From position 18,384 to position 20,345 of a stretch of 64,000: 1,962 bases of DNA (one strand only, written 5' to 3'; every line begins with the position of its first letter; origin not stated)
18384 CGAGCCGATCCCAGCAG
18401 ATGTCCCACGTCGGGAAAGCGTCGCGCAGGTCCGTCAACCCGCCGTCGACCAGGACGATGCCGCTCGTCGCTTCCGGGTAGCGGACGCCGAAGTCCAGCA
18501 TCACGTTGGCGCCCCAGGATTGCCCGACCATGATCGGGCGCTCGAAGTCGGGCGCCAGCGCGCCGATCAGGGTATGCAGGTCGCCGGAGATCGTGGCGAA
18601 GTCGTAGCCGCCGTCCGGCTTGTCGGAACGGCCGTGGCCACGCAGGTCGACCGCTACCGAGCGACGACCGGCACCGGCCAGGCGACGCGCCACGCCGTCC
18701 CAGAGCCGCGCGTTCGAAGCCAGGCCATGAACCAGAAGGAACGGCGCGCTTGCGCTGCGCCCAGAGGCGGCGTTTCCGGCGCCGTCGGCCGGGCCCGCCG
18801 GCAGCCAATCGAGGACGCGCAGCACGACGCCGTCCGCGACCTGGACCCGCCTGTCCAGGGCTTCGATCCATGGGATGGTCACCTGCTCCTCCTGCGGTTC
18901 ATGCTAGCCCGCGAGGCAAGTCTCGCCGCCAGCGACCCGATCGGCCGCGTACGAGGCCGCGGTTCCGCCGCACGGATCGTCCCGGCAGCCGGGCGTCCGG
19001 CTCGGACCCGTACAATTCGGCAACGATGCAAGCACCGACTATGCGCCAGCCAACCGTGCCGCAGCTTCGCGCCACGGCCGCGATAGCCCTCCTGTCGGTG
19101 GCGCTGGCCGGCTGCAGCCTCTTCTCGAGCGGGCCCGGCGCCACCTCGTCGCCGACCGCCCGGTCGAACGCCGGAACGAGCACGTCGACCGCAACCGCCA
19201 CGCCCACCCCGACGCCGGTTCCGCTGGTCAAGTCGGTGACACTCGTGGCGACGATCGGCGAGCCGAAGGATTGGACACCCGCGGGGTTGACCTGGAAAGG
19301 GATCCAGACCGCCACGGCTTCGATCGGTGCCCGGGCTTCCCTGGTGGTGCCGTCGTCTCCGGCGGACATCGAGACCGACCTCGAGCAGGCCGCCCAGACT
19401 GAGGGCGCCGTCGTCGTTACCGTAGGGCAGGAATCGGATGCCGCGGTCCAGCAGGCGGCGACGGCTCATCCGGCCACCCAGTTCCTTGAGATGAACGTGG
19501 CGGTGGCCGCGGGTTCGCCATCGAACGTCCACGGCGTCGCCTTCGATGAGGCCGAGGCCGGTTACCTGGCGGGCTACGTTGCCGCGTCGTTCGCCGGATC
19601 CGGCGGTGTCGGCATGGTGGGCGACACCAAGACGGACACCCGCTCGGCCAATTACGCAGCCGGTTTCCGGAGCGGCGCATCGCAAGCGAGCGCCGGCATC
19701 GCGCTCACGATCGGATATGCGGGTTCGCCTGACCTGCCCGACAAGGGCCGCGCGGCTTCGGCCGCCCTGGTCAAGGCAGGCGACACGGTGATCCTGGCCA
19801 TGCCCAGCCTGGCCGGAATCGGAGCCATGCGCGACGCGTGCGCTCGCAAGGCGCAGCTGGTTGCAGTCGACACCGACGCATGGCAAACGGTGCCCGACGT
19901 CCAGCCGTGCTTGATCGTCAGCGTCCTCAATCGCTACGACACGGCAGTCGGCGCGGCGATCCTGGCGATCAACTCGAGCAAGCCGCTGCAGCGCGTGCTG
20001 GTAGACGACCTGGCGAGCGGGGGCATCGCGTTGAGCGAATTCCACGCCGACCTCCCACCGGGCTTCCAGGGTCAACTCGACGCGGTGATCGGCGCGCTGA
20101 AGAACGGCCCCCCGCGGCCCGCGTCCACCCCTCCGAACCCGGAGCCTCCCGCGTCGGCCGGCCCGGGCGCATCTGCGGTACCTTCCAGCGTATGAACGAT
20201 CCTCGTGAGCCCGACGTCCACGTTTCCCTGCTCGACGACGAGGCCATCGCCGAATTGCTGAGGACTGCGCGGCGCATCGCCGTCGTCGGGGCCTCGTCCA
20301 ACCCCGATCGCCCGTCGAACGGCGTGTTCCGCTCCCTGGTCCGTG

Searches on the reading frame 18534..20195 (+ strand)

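Call 9: search_protein_families(library=pfam, proteins=[window:18534-20195:+], max_evalue=0.001)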
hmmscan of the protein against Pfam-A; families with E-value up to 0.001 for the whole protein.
window:18534-20195:+ (553 aa): 1 family
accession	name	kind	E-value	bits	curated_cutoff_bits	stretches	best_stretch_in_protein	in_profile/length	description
PF02608.20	Bmp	-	3.4e-21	76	24.1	1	254-478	22-244/301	ABC transporter substrate-binding protein PnrA-like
